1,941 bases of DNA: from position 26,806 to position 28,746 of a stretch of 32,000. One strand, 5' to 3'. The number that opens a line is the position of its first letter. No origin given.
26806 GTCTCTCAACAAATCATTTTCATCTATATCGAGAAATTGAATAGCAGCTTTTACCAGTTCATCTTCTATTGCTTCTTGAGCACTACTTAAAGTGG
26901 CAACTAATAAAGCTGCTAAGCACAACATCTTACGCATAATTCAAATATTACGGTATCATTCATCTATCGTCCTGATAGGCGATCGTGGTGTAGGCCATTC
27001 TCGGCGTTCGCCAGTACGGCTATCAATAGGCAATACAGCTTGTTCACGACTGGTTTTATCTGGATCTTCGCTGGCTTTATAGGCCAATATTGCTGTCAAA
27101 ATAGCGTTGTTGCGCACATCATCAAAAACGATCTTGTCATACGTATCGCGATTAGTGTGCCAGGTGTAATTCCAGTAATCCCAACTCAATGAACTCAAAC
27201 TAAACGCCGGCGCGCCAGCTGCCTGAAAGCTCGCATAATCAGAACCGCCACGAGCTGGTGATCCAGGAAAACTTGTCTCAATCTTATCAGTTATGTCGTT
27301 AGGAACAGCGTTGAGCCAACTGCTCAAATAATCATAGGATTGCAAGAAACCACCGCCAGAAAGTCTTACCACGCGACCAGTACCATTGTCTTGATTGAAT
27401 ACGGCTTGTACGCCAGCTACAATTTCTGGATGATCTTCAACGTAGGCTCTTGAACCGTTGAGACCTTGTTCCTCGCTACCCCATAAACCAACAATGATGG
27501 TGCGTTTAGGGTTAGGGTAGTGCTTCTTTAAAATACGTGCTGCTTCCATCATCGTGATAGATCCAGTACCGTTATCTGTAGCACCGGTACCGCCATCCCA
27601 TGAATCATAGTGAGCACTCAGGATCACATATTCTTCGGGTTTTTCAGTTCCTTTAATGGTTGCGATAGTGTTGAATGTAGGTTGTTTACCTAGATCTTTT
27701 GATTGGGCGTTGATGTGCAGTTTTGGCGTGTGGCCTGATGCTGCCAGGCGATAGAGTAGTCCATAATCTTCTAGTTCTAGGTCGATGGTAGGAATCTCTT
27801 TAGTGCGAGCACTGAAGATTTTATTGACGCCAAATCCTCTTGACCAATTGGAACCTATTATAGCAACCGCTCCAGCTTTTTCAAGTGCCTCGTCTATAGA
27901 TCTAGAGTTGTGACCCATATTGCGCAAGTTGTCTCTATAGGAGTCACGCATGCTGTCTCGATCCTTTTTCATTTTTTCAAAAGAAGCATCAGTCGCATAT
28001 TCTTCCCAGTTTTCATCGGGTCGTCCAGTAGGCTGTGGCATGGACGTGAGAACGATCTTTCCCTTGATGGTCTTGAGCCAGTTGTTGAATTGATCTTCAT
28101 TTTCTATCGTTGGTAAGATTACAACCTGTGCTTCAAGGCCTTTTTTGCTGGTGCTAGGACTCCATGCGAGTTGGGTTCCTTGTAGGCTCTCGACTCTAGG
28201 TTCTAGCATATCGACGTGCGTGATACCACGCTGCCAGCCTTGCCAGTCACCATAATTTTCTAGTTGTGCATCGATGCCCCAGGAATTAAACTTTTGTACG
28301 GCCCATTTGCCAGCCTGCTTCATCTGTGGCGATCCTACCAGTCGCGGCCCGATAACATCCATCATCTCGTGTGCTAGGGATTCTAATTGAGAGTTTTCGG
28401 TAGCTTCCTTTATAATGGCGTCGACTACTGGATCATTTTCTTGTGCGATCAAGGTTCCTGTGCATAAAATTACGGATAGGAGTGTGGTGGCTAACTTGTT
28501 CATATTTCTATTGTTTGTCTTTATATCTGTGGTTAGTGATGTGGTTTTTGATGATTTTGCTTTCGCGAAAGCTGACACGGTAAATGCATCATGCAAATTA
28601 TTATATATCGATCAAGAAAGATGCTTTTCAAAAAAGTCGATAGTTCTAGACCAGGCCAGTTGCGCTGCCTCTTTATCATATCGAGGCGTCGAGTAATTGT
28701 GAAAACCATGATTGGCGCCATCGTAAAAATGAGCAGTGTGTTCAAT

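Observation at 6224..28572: Highly iterated 14-bp perfect palindrome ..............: 8 exact copies in 32 kb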

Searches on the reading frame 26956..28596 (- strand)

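Call 75: search_protein_families(library=pfam, proteins=[window:26956-28596:-], max_evalue=0.00001)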
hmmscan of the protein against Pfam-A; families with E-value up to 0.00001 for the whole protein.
window:26956-28596:- (546 aa): 2 families
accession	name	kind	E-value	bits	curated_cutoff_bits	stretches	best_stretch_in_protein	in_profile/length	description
PF04389.22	Peptidase_M28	-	6.4e-38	130.9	21.3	1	309-498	1-186/193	Peptidase family M28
PF01546.33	Peptidase_M20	-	1.1e-07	32.4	24.6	1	336-399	30-96/206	Peptidase family M20/M25/M40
